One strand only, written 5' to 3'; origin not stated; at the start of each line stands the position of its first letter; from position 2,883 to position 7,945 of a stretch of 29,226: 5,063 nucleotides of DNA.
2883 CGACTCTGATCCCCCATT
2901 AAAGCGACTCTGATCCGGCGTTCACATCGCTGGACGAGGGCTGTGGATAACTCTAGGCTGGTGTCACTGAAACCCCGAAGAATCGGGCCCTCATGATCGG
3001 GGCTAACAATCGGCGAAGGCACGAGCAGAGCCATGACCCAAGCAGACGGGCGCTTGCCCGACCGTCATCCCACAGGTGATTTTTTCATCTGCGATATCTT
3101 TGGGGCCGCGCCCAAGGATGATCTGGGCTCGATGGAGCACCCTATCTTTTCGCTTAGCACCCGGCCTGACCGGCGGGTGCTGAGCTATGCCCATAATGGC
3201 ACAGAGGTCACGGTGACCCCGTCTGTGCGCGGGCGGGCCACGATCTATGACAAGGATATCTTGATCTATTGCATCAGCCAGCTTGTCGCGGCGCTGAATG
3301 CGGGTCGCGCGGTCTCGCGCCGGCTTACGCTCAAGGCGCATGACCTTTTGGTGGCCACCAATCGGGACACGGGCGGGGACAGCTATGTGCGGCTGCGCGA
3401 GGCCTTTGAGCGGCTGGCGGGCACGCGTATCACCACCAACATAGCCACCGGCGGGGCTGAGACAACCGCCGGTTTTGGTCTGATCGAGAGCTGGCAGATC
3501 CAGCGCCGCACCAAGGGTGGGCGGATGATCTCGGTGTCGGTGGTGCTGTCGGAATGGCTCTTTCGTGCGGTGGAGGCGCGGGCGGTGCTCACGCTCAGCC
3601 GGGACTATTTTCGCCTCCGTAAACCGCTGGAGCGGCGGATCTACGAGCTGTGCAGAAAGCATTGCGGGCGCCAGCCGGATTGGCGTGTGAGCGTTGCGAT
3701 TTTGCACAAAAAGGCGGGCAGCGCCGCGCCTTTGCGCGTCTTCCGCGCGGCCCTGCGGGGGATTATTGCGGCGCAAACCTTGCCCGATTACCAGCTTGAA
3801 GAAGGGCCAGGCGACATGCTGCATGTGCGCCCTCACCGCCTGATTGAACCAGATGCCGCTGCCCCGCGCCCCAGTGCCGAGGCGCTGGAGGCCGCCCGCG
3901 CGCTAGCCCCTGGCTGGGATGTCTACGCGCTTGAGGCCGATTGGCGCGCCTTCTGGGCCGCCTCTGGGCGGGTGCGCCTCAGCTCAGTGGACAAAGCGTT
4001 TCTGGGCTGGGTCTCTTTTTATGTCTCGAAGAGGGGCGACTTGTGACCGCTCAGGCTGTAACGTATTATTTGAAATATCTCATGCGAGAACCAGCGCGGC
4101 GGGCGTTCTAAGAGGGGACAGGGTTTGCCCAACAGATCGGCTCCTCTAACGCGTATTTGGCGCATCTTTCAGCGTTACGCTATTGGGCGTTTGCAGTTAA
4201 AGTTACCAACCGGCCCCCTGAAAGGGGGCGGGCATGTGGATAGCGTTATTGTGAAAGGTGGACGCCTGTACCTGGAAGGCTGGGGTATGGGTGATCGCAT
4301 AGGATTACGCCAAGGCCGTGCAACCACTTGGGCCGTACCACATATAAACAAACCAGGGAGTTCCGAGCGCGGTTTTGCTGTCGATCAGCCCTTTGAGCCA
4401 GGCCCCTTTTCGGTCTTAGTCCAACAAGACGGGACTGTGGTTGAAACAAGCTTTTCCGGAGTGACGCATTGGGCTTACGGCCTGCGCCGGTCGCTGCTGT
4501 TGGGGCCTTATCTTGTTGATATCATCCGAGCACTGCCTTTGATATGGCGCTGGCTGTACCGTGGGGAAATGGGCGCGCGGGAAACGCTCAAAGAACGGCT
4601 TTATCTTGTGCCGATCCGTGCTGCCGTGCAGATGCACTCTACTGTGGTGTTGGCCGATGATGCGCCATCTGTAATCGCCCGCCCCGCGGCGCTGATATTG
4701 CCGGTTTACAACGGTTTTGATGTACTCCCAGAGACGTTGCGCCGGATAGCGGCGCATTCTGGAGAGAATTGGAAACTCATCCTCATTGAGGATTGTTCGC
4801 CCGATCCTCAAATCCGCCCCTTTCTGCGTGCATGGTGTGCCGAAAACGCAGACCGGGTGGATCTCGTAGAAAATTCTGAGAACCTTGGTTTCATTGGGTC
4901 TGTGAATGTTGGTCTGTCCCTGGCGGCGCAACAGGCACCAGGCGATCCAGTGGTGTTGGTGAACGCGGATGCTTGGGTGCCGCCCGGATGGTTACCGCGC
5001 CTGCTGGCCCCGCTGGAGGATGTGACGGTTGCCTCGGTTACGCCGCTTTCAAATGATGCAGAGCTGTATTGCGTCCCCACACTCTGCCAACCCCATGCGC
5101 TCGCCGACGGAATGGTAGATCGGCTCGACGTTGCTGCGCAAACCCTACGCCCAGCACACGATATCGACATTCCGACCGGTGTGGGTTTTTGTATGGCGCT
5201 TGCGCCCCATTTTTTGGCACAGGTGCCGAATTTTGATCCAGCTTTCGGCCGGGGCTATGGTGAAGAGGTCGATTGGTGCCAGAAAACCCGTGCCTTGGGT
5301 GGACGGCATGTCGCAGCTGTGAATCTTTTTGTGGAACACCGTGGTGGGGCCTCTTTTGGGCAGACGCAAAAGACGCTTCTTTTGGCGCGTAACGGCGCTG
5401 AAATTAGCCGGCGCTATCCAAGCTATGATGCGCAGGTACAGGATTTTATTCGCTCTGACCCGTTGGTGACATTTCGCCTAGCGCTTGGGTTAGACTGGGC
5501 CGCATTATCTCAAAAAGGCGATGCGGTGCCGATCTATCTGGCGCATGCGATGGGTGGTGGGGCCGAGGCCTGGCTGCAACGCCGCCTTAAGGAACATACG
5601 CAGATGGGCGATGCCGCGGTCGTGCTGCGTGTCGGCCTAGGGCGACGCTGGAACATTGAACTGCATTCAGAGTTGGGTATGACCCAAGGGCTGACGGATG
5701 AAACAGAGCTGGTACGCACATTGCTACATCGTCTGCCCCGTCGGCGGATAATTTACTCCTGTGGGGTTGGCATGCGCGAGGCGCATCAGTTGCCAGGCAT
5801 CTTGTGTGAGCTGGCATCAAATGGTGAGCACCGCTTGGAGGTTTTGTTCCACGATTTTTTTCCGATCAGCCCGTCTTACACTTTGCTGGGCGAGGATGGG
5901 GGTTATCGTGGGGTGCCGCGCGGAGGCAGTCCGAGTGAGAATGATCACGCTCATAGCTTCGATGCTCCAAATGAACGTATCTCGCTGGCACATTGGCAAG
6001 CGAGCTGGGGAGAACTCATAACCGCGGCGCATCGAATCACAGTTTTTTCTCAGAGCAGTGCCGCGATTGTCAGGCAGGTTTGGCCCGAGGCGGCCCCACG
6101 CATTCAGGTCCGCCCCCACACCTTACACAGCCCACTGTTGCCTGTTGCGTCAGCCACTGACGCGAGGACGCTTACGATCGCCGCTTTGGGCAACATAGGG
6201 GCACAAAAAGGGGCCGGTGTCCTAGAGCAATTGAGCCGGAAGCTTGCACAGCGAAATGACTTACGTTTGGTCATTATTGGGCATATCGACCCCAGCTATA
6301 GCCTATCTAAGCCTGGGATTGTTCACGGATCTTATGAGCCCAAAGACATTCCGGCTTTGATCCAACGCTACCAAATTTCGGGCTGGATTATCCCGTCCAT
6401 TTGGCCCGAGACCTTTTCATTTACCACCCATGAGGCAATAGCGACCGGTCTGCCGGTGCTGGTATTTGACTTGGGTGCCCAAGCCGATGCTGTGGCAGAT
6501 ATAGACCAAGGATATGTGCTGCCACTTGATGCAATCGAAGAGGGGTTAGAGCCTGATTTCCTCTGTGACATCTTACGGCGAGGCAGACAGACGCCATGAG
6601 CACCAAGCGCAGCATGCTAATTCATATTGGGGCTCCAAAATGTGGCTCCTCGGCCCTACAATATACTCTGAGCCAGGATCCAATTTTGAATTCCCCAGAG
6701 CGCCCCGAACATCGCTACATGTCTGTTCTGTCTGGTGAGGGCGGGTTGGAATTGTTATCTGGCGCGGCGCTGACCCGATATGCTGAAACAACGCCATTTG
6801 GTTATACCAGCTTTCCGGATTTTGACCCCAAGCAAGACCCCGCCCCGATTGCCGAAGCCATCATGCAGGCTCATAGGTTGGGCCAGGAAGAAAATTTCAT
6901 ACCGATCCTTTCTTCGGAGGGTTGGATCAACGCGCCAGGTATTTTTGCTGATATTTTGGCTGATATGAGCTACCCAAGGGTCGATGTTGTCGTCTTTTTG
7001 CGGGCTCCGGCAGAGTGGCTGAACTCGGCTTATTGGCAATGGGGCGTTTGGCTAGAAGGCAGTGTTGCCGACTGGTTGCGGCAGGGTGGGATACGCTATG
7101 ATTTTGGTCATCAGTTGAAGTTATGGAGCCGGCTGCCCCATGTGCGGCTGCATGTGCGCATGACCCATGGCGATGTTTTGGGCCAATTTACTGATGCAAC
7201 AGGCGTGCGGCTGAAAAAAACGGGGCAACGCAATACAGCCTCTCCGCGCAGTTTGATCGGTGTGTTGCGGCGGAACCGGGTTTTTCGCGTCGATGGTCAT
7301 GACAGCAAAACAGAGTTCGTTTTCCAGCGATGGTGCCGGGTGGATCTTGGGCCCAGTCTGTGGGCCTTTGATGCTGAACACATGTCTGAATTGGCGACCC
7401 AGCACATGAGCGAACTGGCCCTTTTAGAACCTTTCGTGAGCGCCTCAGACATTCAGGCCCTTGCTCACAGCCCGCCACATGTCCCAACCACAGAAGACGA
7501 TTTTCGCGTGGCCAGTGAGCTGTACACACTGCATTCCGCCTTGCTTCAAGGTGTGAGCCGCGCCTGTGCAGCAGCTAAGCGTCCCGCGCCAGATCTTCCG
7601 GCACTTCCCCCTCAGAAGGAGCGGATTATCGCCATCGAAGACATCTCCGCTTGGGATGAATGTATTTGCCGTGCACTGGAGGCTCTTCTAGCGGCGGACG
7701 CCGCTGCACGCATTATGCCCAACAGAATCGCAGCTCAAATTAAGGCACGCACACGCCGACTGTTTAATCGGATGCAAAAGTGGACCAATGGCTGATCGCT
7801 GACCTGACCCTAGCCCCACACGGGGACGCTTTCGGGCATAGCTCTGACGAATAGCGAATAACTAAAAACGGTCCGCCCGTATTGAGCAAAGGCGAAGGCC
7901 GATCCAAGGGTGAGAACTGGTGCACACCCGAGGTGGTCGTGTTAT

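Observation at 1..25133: Integrase-free capsule episome: a whole RepA plasmid sitting between two direct MITE copies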

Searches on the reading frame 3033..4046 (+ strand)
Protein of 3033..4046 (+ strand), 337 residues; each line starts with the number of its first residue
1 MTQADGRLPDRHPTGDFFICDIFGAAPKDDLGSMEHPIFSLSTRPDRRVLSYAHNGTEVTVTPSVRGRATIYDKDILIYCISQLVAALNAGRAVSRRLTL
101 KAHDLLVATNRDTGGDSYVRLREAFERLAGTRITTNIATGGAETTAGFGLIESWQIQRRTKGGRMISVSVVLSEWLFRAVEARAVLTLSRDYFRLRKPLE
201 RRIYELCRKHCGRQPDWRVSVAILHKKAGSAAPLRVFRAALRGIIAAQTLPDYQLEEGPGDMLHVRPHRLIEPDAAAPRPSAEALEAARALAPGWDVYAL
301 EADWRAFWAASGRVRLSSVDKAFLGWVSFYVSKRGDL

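Call 7: search_protein_families(library=pfam, proteins=[window:3033-4046:+])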
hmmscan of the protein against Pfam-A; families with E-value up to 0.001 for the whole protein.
window:3033-4046:+ (337 aa): 1 family
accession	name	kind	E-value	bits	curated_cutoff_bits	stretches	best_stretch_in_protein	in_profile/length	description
PF10134.15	RPA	-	4.9e-96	321.1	27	1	28-255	1-228/228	Replication initiator protein A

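Call 11: search_dna_similar(query=window:3033-4046:+, collection=plasmids, mode=protein, max_rows=15)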
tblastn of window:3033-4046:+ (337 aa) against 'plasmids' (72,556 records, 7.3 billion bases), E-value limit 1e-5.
Records with a match: 1199; places in all: 1332; records where one place covers at least 80% of the query: 388.
Best place of each record, by identity: 60-80% 140; <60% 1059.
By first word of the organism name: Pseudomonas 107; Sphingobium 93; Phaeobacter 74; Sphingomonas 55; Arsenophonus 46; Klebsiella 40; Citrobacter 38; Paracoccus 36; Sulfitobacter 24; Xanthomonas 24; and 170 more.
By predicted mobility (MOB-suite, as given by PLSDB): non-mobilizable 547; conjugative 388; mobilizable 264.
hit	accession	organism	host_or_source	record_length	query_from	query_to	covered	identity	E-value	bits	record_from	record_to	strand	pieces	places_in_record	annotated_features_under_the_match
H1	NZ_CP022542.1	Antarctobacter heliothermus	Skeletonema marinoi strain ST54,Cell ...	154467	2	328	97%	74.2%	1e-140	446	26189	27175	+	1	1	replication initiator protein A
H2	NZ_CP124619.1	Tropicibacter oceani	pure culture,sediment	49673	1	327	97%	73.7%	1e-141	449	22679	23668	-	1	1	replication initiator protein A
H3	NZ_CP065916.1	Pelagovum pacificum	cell culture,seawater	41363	9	327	95%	74.6%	2e-139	443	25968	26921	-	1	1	replication initiator protein A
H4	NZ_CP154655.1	Alloyangia pacifica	-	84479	6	327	96%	73.5%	2e-137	437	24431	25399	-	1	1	replication initiator protein A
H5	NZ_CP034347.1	Roseovarius faecimaris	cell culture,soil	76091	5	327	96%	73.1%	1e-136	435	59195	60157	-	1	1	replication initiator protein A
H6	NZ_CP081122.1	Sulfitobacter sp. S190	-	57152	6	327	96%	73.0%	2e-136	434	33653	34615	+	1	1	replication initiator protein A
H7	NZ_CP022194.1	Alloyangia pacifica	cell culture,oil-contaminated sediment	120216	6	327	96%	72.8%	7e-137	436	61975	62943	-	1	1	replication initiator protein A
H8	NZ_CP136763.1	Palleronia sp. LCG004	cell culture,Intertidal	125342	13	326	93%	74.3%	4e-137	436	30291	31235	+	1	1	replication initiator protein A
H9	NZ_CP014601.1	Salipiger sp. CCB-MM3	mangrove soil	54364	4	327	96%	71.8%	6e-141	447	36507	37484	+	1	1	replication initiator protein A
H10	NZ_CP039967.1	Pseudorhodobacter turbinis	single bacterial isolate,Turban shell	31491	8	327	95%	72.6%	9e-139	441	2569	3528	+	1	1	replication initiator protein A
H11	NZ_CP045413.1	Roseovarius sp. THAF8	pure culture,Surface of a polyethylene ...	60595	6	327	96%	71.4%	3e-134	428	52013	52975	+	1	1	replication initiator protein A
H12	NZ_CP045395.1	Roseovarius sp. THAF27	pure culture,Surface of a polyethylene ...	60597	6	327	96%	71.4%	3e-134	428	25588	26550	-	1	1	replication initiator protein A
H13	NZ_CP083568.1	Sulfitobacter sp. W027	-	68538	9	327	95%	71.8%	3e-135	431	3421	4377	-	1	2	replication initiator protein A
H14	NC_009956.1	Dinoroseobacter shibae DFL 12 = DSM 16493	-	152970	6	335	98%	69.3%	7e-130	416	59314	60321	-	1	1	replication initiator protein A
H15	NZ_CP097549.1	Dinoroseobacter shibae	Alexandrium ostenfeldii,pure culture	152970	6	335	98%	69.3%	7e-130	416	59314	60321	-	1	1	replication initiator protein A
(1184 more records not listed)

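Call 35: search_protein_families(library=ncbifam, proteins=[window:3033-4046:+], max_evalue=0.00001)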
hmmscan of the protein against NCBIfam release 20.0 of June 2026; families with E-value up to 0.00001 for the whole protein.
window:3033-4046:+ (337 aa): 0 families

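Call 48: get_annotated_region(hit=H14, flank=6000)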
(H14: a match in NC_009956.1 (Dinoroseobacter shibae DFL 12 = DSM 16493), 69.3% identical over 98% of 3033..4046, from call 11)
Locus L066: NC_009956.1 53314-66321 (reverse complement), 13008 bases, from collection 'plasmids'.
description: Dinoroseobacter shibae DFL 12 = DSM 16493 plasmid pDSHI02, complete sequence
organism: Dinoroseobacter shibae DFL 12 = DSM 16493 (NCBI taxid 398580)
taxonomy: Bacteria; Pseudomonadota; Alphaproteobacteria; Rhodobacterales; Roseobacteraceae; Dinoroseobacter; Dinoroseobacter shibae; Dinoroseobacter shibae DFL 12 = DSM 16493
host: -; source: -; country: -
typing (MOB-suite, as given by PLSDB): non-mobilizable; replicon rep_cluster_252
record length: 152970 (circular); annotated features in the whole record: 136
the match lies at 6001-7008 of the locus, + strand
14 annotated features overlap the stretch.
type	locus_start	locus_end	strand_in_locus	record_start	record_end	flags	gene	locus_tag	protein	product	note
CDS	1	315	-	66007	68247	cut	-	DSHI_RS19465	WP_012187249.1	YjbH domain-containing protein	-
CDS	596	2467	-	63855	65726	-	-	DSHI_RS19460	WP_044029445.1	nucleoside-diphosphate sugar epimerase/dehydratase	GO:0000271 - polysaccharide biosynthetic process [Evidence IEA]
CDS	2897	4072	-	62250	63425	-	-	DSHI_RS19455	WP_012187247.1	ParB N-terminal domain-containing protein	-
CDS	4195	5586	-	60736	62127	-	-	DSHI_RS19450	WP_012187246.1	AAA family ATPase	-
CDS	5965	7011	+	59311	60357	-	-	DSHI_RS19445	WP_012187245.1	replication initiator protein A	-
CDS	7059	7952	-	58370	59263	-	-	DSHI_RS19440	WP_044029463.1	recombinase family protein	GO:0006310 - DNA recombination [Evidence IEA]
CDS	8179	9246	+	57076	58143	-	-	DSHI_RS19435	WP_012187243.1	hypothetical protein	-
CDS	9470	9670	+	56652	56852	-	-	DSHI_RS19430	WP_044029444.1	TrkA C-terminal domain-containing protein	-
CDS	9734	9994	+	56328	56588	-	-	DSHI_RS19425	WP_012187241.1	Rho termination factor N-terminal domain-containing protein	GO:0006353 - DNA-templated transcription termination [Evidence IEA]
CDS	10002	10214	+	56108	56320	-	-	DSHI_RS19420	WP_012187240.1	DUF2945 domain-containing protein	-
CDS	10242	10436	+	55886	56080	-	-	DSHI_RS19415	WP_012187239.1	PLD nuclease N-terminal domain-containing protein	-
CDS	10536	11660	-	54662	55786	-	-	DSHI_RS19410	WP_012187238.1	ParB N-terminal domain-containing protein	-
CDS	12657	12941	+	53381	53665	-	-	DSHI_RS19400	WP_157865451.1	DnaA N-terminal domain-containing protein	-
CDS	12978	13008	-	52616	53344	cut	-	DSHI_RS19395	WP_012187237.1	Crp/Fnr family transcriptional regulator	GO:0006355 - regulation of DNA-templated transcription [Evidence IEA]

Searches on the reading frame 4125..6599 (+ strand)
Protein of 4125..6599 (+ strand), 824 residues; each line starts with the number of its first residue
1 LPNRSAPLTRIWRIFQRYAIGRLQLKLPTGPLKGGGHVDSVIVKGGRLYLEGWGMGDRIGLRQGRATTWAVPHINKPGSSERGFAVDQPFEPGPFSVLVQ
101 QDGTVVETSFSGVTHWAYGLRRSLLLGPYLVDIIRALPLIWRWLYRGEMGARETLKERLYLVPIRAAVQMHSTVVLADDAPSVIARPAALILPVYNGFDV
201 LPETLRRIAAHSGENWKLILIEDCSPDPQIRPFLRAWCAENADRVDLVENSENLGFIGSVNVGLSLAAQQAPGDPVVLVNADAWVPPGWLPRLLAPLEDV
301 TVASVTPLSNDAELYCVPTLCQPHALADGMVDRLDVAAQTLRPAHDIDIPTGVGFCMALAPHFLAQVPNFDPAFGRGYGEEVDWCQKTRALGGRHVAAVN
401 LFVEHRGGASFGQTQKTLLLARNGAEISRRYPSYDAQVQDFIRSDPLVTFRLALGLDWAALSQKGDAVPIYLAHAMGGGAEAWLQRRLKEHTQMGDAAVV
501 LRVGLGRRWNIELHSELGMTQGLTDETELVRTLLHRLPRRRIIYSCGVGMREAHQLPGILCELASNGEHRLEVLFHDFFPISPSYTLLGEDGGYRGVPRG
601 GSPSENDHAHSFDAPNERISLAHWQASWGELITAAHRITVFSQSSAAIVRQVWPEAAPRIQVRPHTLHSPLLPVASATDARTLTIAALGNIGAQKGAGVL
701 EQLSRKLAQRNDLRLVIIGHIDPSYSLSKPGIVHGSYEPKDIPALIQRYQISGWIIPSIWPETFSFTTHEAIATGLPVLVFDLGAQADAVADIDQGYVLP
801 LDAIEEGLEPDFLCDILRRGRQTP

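Call 7: search_protein_families(library=pfam, proteins=[window:4125-6599:+])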
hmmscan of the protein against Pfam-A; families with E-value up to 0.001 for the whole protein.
window:4125-6599:+ (824 aa): 4 families
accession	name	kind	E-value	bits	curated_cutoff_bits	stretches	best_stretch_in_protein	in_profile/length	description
PF00535.33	Glycos_transf_2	-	5.5e-17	62.6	23.3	1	190-300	2-106/168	Glycosyl transferase family 2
PF00534.26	Glycos_transf_1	-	1.9e-09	37.7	26.4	1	682-800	15-141/172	Glycosyl transferases group 1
PF13692.12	Glyco_trans_1_4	-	5.5e-09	36.8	27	1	684-802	3-127/142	Glycosyl transferases group 1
PF13641.12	Glyco_tranf_2_3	-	1.9e-06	28.5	27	1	188-416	3-222/230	Glycosyltransferase like family 2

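Call 35: search_protein_families(library=ncbifam, proteins=[window:4125-6599:+], max_evalue=0.00001)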
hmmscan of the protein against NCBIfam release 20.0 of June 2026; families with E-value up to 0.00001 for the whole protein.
window:4125-6599:+ (824 aa): 2 families
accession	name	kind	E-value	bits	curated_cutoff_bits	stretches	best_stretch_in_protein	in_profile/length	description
NF053739.1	GlytfEpsEBac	equivalog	8.7e-07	28.2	450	1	189-269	4-83/265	glycosyltransferase EpsE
NF007986.1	PRK10714.1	equivalog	9e-07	28.2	529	1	189-297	9-115/316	undecaprenyl-phosphate 4-deoxy-4-formamido-L-arabinose transferase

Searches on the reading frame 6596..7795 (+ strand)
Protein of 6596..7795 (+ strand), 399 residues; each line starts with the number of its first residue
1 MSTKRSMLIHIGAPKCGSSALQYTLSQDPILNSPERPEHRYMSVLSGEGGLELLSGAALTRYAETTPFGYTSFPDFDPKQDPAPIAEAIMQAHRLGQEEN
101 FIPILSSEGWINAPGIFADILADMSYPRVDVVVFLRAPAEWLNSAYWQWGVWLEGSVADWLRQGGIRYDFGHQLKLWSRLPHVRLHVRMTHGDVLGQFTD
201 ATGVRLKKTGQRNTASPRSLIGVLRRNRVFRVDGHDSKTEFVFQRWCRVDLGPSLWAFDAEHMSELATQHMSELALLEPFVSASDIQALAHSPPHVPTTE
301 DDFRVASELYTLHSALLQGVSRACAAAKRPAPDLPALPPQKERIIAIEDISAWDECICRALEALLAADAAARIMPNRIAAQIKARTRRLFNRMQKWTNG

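Call 7: search_protein_families(library=pfam, proteins=[window:6596-7795:+])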
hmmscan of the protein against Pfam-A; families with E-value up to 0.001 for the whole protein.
window:6596-7795:+ (399 aa): 0 families

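Call 33: find_encoding_contigs(protein=window:6596-7795:+, flank=1500, max_places=10)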
Protein window:6596-7795:+ (399 aa): 7 contigs read that carry it; 4 places shown.
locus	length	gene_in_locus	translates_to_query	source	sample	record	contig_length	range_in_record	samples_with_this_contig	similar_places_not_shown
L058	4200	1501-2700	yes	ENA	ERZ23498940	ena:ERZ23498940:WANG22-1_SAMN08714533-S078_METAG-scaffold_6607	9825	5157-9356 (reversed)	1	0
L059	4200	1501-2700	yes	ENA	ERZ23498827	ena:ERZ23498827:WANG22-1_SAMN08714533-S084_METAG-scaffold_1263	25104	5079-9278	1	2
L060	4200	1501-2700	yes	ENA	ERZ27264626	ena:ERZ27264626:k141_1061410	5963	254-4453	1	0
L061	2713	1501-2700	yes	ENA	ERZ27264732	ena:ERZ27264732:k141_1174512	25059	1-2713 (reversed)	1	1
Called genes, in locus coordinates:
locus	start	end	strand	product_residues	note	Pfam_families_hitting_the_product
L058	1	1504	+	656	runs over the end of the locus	?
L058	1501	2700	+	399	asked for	-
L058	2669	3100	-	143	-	-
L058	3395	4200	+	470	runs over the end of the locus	PF00483:NTP_transferase, PF22640:ManC_GMP_beta-helix (weak), PF01050:MannoseP_isomer, PF07883:Cupin_2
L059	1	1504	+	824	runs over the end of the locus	PF00535:Glycos_transf_2, PF13641:Glyco_tranf_2_3 (weak), PF00534:Glycos_transf_1, PF13692:Glyco_trans_1_4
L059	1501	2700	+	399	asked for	-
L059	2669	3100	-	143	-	-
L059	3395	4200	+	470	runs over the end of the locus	PF00483:NTP_transferase, PF22640:ManC_GMP_beta-helix (weak), PF01050:MannoseP_isomer, PF07883:Cupin_2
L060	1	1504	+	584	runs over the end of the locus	?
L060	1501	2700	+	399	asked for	-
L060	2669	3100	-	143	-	-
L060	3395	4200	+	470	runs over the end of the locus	PF00483:NTP_transferase, PF22640:ManC_GMP_beta-helix (weak), PF01050:MannoseP_isomer, PF07883:Cupin_2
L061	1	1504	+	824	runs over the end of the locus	PF00535:Glycos_transf_2, PF13641:Glyco_tranf_2_3 (weak), PF00534:Glycos_transf_1, PF13692:Glyco_trans_1_4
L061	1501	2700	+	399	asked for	-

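Call 35: search_protein_families(library=ncbifam, proteins=[window:6596-7795:+], max_evalue=0.00001)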
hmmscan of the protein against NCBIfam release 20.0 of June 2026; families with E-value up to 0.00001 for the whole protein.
window:6596-7795:+ (399 aa): 0 families
